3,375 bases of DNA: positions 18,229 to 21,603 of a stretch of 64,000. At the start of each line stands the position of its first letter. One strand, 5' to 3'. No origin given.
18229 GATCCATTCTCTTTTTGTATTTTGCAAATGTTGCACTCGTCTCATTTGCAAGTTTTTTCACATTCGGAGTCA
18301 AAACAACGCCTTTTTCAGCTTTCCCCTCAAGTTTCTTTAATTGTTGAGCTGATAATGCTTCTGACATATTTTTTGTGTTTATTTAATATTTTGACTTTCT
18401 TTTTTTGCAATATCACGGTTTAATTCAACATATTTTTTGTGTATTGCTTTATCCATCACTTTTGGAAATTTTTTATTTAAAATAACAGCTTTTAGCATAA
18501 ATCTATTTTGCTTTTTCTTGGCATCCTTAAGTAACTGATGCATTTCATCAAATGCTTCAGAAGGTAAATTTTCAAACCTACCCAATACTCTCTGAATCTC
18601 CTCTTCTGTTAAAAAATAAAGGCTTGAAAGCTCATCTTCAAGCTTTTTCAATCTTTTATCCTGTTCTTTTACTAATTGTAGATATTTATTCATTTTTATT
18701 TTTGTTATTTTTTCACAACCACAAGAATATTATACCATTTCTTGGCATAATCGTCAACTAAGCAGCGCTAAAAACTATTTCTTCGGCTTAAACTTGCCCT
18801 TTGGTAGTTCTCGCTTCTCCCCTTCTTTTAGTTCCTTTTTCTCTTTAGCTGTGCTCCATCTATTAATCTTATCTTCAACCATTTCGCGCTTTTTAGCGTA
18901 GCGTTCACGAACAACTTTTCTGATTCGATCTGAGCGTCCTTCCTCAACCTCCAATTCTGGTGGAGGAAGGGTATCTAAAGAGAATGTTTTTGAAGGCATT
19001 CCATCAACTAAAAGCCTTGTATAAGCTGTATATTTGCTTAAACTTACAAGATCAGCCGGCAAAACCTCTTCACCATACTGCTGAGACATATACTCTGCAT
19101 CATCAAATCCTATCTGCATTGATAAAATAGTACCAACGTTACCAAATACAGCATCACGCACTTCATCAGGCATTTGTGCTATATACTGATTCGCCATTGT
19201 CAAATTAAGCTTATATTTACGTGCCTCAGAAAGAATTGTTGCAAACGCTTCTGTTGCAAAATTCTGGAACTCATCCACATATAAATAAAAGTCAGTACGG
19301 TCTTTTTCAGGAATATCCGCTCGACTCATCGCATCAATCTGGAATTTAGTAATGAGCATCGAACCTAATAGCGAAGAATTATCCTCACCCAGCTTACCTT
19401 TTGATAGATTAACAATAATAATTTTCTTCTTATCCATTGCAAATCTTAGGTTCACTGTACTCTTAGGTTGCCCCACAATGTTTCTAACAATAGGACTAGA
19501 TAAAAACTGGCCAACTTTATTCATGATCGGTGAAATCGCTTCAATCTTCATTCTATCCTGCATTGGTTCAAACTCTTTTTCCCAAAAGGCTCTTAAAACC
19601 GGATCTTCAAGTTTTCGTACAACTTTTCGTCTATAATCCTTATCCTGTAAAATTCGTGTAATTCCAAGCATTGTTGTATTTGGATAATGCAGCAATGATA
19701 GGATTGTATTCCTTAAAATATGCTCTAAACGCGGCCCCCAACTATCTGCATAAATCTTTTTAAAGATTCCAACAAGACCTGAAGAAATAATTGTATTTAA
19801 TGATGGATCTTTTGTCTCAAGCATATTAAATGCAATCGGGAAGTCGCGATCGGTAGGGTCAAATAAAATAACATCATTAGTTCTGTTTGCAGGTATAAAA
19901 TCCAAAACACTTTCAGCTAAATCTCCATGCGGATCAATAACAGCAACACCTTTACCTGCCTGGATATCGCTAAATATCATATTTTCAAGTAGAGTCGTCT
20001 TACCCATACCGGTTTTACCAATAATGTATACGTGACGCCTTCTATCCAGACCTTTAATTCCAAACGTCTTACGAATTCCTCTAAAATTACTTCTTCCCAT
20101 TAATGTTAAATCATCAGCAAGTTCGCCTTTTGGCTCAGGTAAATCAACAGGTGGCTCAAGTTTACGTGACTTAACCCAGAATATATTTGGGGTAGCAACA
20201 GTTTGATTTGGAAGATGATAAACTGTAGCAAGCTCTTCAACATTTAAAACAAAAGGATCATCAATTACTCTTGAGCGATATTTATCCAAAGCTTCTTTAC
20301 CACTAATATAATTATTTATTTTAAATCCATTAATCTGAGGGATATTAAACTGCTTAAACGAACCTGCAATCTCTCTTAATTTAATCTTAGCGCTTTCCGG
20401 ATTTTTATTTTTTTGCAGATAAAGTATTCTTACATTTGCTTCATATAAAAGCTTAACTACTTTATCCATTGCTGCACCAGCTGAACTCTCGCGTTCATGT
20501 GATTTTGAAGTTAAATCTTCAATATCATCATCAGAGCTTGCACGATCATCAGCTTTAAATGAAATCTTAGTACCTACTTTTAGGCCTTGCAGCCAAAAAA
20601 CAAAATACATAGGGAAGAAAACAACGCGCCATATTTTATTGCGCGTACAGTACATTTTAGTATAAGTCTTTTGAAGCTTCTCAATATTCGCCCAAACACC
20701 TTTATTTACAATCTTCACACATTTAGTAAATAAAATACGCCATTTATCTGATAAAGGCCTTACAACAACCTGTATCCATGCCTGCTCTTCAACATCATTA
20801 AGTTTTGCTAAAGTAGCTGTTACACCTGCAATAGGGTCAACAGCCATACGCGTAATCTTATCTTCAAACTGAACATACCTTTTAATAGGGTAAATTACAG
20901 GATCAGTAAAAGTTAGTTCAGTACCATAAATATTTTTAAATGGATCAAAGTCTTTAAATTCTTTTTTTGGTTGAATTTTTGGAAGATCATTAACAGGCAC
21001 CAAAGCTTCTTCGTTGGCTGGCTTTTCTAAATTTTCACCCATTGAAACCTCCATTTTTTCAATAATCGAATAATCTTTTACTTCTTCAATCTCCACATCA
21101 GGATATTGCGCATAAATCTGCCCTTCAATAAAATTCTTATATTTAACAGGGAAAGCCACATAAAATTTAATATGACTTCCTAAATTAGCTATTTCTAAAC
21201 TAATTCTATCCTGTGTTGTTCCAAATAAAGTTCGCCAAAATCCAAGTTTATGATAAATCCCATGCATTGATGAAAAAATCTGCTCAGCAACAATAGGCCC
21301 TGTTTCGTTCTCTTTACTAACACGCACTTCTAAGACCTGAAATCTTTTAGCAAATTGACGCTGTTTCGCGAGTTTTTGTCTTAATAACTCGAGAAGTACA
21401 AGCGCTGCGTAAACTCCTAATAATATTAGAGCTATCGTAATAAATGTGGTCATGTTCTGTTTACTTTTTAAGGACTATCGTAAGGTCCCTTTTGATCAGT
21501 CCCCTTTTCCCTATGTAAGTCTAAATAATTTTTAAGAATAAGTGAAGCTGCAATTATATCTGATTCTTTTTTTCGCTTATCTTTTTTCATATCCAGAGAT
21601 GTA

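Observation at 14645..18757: Strong-promoter operon encoding a 104-aa helical protein and a 1240-aa lysine-rich, signal-less repeat protein next to the T4SS coupling-type ATPase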

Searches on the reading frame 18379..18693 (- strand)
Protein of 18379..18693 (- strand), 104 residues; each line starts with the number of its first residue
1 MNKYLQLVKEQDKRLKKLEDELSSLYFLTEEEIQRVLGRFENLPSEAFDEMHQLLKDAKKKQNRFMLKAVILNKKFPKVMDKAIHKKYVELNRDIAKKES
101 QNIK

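Call 3: search_protein_families(library=pfam, proteins=[window:18379-18693:-], max_evalue=0.1)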
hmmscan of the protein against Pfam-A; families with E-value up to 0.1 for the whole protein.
window:18379-18693:- (104 aa): 3 families
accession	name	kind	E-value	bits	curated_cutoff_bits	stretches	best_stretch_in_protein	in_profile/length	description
PF03299.19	TF_AP-2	-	0.0073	16.6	23.4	1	23-70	14-58/197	Transcription factor AP-2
PF00270.35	DEAD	-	0.063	13.4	26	1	10-71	84-146/167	DEAD/DEAH box helicase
PF15648.12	Tox-REase-5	-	0.076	14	25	0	48-91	33-76/95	Restriction endonuclease fold toxin 5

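Call 4: search_protein_families(library=ncbifam, proteins=[window:18379-18693:-], max_evalue=0.1)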
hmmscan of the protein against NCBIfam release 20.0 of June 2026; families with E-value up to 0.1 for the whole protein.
window:18379-18693:- (104 aa): 2 families
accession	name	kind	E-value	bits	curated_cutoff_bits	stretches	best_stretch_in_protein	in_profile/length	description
NF053729.1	c-di-GMP_motif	domain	0.028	14.2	38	1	9-38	22-51/53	cyclic di-GMP-binding domain-containing protein, MshE-related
NF006611.0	PRK09173.1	equivalog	0.031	14.3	195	1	7-75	27-94/159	F0F1 ATP synthase subunit B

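Call 18: find_homologous_proteins(query=window:18379-18693:-, max_evalue=0.01)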
Query window:18379-18693:- (104 aa): 2 proteins with E <= 0.01 among 19 candidates.
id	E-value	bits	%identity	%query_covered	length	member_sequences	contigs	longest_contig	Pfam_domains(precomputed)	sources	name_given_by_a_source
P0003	1.9e-52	193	92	100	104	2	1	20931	-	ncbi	ncbi:hypothetical protein ACFL10_01400 [Patescibacteria group bacterium]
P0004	1.1e-39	152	75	98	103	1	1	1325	-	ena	-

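Call 27: search_protein_families(library=phrogs, proteins=[window:18379-18693:-], max_evalue=0.1)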
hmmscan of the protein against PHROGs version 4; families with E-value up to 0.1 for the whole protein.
window:18379-18693:- (104 aa): 0 families

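Call 78: search_protein_families(library=padloc, proteins=[window:18379-18693:-], max_evalue=0.01)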
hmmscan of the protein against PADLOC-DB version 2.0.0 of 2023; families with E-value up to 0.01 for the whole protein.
window:18379-18693:- (104 aa): 0 families

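Call 86: search_solved_structures(query=A9, max_evalue=5)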
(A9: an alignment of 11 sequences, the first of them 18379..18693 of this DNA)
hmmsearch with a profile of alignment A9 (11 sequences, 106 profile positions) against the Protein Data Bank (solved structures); distinct sequences matched with E-value up to 5: 30.
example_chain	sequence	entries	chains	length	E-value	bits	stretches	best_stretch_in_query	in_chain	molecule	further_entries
9evt_a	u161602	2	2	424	0.11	16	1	51-103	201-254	Small ribosomal subunit protein mS35 mitochondrial conserved domain-containing protein | mS35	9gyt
5cwo_A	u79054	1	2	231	0.24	14.8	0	23-94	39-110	Designed helical repeat protein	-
6jbo_A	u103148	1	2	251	0.27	14.7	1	20-90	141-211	Alginate-binding protein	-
7q1g_A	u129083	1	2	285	0.35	14.4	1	20-91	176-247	Peptidase_M75 domain-containing protein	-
4qiw_A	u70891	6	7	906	0.38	14.2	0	34-90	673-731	DNA-directed RNA polymerase | DNA-directed RNA polymerase subunit | DNA-directed RNA polymerase subunit A'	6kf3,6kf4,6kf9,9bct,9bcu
3at7_A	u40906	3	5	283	0.39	14.2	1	20-90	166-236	Alginate-binding flagellin | Alginate-binding protein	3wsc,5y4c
8cle_E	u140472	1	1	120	0.42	14.1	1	24-91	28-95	Stathmin-4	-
4f61_I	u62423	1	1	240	0.44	14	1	24-89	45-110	Stathmin-like domain R4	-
8clb_E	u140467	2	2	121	0.6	13.6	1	24-91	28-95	Stathmin-4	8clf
5gon_E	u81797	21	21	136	0.85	13.1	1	24-91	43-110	Stathmin-4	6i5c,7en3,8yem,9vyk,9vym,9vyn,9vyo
3qf3_A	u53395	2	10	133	0.94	13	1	6-50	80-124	ESX-1 secretion-associated regulator EspR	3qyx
3r1f_A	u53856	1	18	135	0.96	12.9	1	6-50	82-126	ESX-1 secretion-associated regulator EspR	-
2lch_A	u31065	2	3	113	1.2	12.6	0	5-89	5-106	Protein OR38 | computationally designed four-helix bundle protein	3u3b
8clc_E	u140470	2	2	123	1.2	12.6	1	24-91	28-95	Stathmin-4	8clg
4ndw_A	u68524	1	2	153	1.2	12.6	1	6-50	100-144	Nucleoid-associated protein EspR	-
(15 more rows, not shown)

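Call 87: search_protein_families(library=pfam, alignment_id=A9, max_evalue=0.05)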
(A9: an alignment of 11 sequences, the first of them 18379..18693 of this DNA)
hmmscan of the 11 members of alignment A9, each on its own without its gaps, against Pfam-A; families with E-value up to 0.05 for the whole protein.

A. member 1, window:18379-18693:- (104 aa): 1 family
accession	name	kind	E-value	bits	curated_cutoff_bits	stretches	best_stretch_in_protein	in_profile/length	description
PF03299.19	TF_AP-2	-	0.0073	16.6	23.4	1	23-70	14-58/197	Transcription factor AP-2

B. families by the number of members that match (of 11 scanned): 13 families
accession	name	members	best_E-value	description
PF03299.19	TF_AP-2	2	0.0023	Transcription factor AP-2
PF05636.17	HIGH_NTase1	1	0.00018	HIGH Nucleotidyl Transferase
PF04728.18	LPP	1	0.00062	Lipoprotein leucine-zipper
PF19025.5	DUF5751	1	0.0085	Family of unknown function (DUF5751)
PF06335.17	DUF1054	1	0.0098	Protein of unknown function (DUF1054)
PF00745.25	GlutR_dimer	1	0.011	Glutamyl-tRNAGlu reductase, dimerisation domain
PF18846.6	baeRF_family5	1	0.016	Bacterial archaeo-eukaryotic release factor family 5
PF11304.13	DUF3106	1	0.017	Protein of unknown function (DUF3106)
PF06720.17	Phi-29_GP16_7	1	0.023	Bacteriophage phi-29 early protein GP16.7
PF05337.16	CSF-1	1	0.027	Macrophage colony stimulating factor-1 (CSF-1)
PF20797.2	HepT-like_2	1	0.046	HepT-like protein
PF07361.16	Cytochrom_B562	1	0.047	Cytochrome b562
PF08775.15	ParB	1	0.05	ParB family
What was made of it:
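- Tried and rejected: A WXG100/Lap relationship of the partner was rejected (calls 86, 87).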

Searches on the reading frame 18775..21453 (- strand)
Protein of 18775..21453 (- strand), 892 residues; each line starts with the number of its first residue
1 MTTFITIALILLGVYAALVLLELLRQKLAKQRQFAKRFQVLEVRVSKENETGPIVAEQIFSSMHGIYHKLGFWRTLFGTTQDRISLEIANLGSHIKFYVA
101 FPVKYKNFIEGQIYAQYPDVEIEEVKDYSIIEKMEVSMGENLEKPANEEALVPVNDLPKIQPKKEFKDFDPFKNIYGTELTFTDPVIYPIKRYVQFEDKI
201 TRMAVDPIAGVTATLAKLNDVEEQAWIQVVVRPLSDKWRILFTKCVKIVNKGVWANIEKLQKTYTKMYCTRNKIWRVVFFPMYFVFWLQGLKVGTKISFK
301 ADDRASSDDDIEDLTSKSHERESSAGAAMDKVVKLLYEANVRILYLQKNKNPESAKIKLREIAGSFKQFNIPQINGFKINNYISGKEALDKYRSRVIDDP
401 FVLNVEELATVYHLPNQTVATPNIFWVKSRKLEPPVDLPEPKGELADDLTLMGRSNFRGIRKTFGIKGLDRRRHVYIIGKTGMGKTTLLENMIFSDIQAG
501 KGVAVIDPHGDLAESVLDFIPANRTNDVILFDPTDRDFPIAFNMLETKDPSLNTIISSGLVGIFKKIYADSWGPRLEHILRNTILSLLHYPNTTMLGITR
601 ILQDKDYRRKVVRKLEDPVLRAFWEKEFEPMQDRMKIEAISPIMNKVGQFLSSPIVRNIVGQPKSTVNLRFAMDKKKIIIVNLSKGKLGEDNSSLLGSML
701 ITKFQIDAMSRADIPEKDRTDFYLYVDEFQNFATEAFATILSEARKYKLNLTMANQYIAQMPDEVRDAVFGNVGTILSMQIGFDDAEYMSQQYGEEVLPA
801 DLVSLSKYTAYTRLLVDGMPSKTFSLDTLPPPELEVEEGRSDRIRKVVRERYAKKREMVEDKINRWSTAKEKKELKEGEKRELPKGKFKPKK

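Call 3: search_protein_families(library=pfam, proteins=[window:18775-21453:-], max_evalue=0.1)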
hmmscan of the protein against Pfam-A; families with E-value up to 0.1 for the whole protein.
window:18775-21453:- (892 aa): 18 families
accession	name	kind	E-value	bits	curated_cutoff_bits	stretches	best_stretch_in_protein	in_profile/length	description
PF10412.15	TrwB_AAD_bind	-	6e-08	32.4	20.5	1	472-795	15-325/387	Type IV secretion-system coupling protein DNA-binding domain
PF01935.23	DUF87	-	1.4e-06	29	23.2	1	472-685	23-203/220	Helicase HerA, central domain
PF02534.20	T4SS-DNA_transf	-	2.5e-06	27.1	20.1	1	652-800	238-389/468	Type IV secretory system Conjugative DNA transfer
PF12696.13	TraG-D_C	-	4e-06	27.2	22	1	723-796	3-82/126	TraM recognition site of TraD and TraG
PF25199.1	nSTAND_NTPase5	-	2.8e-05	24.4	34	1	470-544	39-115/145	Novel STAND NTPase 5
PF20720.3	nSTAND3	-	0.00077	19.6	27.2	1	467-532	12-72/155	Novel STAND NTPase 3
PF13401.12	AAA_22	-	0.0018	19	27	1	471-495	4-28/130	AAA domain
PF00270.35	DEAD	-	0.0094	16.1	26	1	471-518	13-63/167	DEAD/DEAH box helicase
PF01580.24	FtsK_SpoIIIE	-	0.027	14.4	24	1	473-495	40-62/221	FtsK/SpoIIIE family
PF03205.20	MobB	-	0.038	14.3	26.6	0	475-507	2-34/133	Molybdopterin guanine dinucleotide synthesis protein B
PF00005.33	ABC_tran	-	0.04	14.9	25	1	471-502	10-40/137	ABC transporter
PF06745.19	ATPase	-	0.044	13.6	26.6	0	466-502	13-50/231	KaiC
PF13191.12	AAA_16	-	0.057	14.4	32.6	0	471-492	23-44/167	AAA ATPase domain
PF05729.18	NACHT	-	0.058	13.7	26.7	0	474-493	2-21/167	NACHT domain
PF13479.12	AAA_24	-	0.061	13.6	27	0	474-506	4-39/195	AAA domain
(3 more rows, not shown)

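Call 4: search_protein_families(library=ncbifam, proteins=[window:18775-21453:-], max_evalue=0.1)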
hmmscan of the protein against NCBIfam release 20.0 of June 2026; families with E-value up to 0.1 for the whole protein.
window:18775-21453:- (892 aa): 18 families
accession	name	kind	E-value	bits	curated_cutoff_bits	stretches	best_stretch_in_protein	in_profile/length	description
TIGR03743.1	SXT_TraD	subfamily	5.3e-12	45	366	2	453-511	153-214/636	conjugative transfer system coupling protein TraD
NF045973.1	conju_CD1115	equivalog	6.1e-09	35.2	250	1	470-796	22-375/442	VirD4-like conjugal transfer protein, CD1115 family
NF053655.1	CedD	equivalog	2.6e-07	29.7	600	1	460-528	209-277/527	DNA-translocating ATPase CedD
TIGR03754.1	conj_TOL_TraD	equivalog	8.5e-07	27.9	647.55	1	469-512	177-220/643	type IV conjugative transfer system coupling protein TraD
NF045975.1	VirB4_plasma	equivalog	0.00012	20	590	1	476-509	519-552/894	Mbov_0397 family ICE element conjugal transfer ATPase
NF041447.1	TrbC_conju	equivalog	0.00016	20.2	800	1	452-509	109-166/685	F-type conjugative transfer protein TrbC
TIGR03420.1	DnaA_homol_Hda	equivalog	0.0086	15.6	194.8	1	470-532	36-97/226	DnaA regulatory inactivator Hda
NF041326.1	Bacteroid_MobC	subfamily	0.012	14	900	1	716-795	452-535/655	conjugal transfer protein MobC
TIGR02237.1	recomb_radB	equivalog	0.014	15.2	172.4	0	469-533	9-76/210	DNA repair and recombination protein RadB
TIGR00929.1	VirB4_CagE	subfamily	0.02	13.1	643.1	1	474-498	439-463/792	VirB4 family type IV secretion/conjugal transfer ATPase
NF006306.0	PRK08506.1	equivalog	0.025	13.2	596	1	467-505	187-225/472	replicative DNA helicase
NF033849.1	ser_rich_anae_1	subfamily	0.025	11.9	650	0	734-765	1047-1078/1163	serine-rich protein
NF009379.0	PRK12740.1-3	equivalog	0.044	12.3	513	0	471-495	7-31/674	elongation factor G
TIGR00231.1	small_GTP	domain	0.048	13.4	42.5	1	472-496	3-27/164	GTP-binding protein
NF000355.4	ribo_prot_ABC_F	equivalog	0.068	12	380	1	471-502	338-368/499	ribosomal protection-like ABC-F family protein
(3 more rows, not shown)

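Call 22: find_related_loci(query=A4, collection=genome_contigs, flank=10000)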
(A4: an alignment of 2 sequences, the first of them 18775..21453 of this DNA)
Query A4 (892 aa) in genome_contigs; peptide patterns used: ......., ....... (x = any residue, [..] = any of these).
309 stretches matched a pattern; 130 encode a relative of the query (tblastn E <= 1e-3); the best 80 are kept; 80 distinct loci.
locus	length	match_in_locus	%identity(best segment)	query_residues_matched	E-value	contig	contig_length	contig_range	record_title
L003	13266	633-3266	85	1-880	0e+0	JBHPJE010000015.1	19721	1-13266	Patescibacteria group bacterium isolate SAG AM-312-L06 AM-312-L06_NODE_15, whole genome shotgun sequence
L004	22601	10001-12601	82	1-869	0e+0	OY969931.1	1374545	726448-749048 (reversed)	MAG: uncultured bacterium isolate MFD02416.bin.c.2 genome assembly, chromosome: 1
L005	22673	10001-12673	74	1-887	0e+0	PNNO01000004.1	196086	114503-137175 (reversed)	MAG: bacterium isolate SW.3.65 SW_1000019_196086, whole genome shotgun sequence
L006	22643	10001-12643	76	1-879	0e+0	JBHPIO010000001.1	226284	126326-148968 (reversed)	Patescibacteria group bacterium isolate SAG AM-312-G21 AM-312-G21_NODE_1, whole genome shotgun sequence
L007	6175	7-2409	69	76-881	0e+0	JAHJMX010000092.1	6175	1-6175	MAG: Patescibacteria group bacterium isolate Old_saline.mb.71 Old_saline.mb.71_k141_881888, whole genome shotgun sequenc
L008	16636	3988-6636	76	1-881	0e+0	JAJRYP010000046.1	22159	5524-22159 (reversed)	MAG: Patescibacteria group bacterium isolate Dive96_bin3.358 k141_1337243, whole genome shotgun sequence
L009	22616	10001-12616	74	1-874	0e+0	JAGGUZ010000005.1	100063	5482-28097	MAG: bacterium isolate AUK087 PB_MBMC_041_c_000000000028, whole genome shotgun sequence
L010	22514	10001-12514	60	4-871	0e+0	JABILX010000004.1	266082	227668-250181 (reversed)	MAG: Candidatus Peregrinibacteria bacterium isolate SI054_bin82 k141_1038509, whole genome shotgun sequence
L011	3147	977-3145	57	1-768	0e+0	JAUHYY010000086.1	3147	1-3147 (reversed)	MAG: bacterium isolate 3_bin.90 NODE_41305_length_3147_cov_1.077152, whole genome shotgun sequence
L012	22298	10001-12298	40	30-866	0e+0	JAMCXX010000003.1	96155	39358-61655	MAG: Patescibacteria group bacterium isolate FK_Sedi_B_Bin.386 NODE_377_length_96155_cov_9.04571, whole genome shotgun s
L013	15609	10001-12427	39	40-867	7e-178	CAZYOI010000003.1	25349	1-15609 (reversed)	MAG TPA_asm: uncultured Candidatus Saccharibacteria bacterium isolate SRP141376_co1_120 genome assembly, contig: NODE_43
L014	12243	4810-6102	56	447-877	5e-164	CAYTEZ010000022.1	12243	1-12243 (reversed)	MAG TPA_asm: uncultured Gammaproteobacteria bacterium isolate SRP170004_co1_41 genome assembly, contig: NODE_8332_length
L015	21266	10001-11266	56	445-866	5e-163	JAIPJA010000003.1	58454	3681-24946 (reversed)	MAG: Candidatus Paceibacterota bacterium isolate Tobar13m-G48 Tobar13m-C713, whole genome shotgun sequence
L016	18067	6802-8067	55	445-866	2e-162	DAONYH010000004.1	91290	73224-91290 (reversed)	MAG TPA_asm: bacterium isolate AMR_MDS_4127 NODE_255_length_91290_cov_15.244413, whole genome shotgun sequence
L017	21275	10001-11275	56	448-872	1e-162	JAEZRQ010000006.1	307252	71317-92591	MAG: Candidatus Parcubacteria bacterium isolate OH_PDB_195 k127_1097637, whole genome shotgun sequence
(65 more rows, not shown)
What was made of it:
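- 18775..21453 (-): Neighbouring TM-anchored VirD4/TrwB-type ATPase (DUF8128 + T4CP domain). It is context only, and no evidence links it functionally to the pair. It is a core gene across Patescibacteria (call 22).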
